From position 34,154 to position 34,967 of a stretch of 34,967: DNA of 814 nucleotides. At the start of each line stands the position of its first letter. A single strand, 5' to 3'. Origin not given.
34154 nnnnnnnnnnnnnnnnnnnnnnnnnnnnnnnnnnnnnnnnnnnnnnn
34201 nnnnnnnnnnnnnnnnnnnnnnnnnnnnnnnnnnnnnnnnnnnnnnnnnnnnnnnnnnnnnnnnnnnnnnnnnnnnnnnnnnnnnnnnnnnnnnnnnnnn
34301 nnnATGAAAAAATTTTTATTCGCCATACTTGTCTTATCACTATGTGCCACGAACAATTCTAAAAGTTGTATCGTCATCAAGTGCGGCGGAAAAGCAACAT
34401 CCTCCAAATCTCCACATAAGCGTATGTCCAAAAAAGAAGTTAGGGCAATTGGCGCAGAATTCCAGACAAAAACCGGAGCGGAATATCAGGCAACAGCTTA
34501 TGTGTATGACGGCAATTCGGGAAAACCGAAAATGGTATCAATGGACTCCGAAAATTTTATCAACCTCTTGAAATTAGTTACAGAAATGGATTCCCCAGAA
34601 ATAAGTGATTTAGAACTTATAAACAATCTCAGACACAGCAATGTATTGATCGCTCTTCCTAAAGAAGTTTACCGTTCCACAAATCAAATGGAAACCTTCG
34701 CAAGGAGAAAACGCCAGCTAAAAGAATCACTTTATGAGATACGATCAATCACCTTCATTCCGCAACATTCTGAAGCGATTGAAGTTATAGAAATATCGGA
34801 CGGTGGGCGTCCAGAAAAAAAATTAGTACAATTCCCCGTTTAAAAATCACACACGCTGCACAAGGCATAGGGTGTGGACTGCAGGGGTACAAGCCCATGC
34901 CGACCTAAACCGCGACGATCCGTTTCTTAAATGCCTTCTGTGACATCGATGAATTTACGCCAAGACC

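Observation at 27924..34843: Second orphan array (family E): an alternating E1-E2 two-gene cassette, duplicated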

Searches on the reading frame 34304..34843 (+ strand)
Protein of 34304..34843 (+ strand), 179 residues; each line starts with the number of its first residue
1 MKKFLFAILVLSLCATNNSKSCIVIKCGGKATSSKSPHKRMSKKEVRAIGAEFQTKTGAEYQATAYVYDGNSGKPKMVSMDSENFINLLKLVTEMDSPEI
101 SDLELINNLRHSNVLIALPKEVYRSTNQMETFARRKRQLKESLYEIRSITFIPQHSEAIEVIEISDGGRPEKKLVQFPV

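Call 5: search_protein_families(library=pfam, proteins=[window:34304-34843:+], max_evalue=1)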
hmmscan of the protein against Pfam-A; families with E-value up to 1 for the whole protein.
window:34304-34843:+ (179 aa): 0 families

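Call 6: search_protein_families(library=ncbifam, proteins=[window:34304-34843:+], max_evalue=1)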
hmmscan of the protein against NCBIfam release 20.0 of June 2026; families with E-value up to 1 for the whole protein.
window:34304-34843:+ (179 aa): 1 family
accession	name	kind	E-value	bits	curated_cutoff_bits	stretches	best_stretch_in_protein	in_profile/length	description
TIGR00789.1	flhB_rel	hypoth_equivalog_domain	0.11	12.8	117.35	1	75-133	18-77/84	FlhB-like flagellar biosynthesis protein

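Call 66: search_protein_families(library=phrogs, proteins=[window:34304-34843:+], max_evalue=0.1)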
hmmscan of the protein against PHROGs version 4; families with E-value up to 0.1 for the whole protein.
window:34304-34843:+ (179 aa): 0 families

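Call 67: search_protein_families(library=padloc, proteins=[window:34304-34843:+], max_evalue=0.1)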
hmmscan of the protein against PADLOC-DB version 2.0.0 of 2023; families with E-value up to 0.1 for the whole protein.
window:34304-34843:+ (179 aa): 0 families

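Call 70: find_homologous_proteins(query=window:34304-34840:+, max_evalue=0.01)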
Query window:34304-34840:+ (179 aa): 1 proteins with E <= 0.01 among 49 candidates.
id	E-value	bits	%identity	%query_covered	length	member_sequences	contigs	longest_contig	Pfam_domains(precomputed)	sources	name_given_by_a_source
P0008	3.1e-82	292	100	78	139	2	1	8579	-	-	-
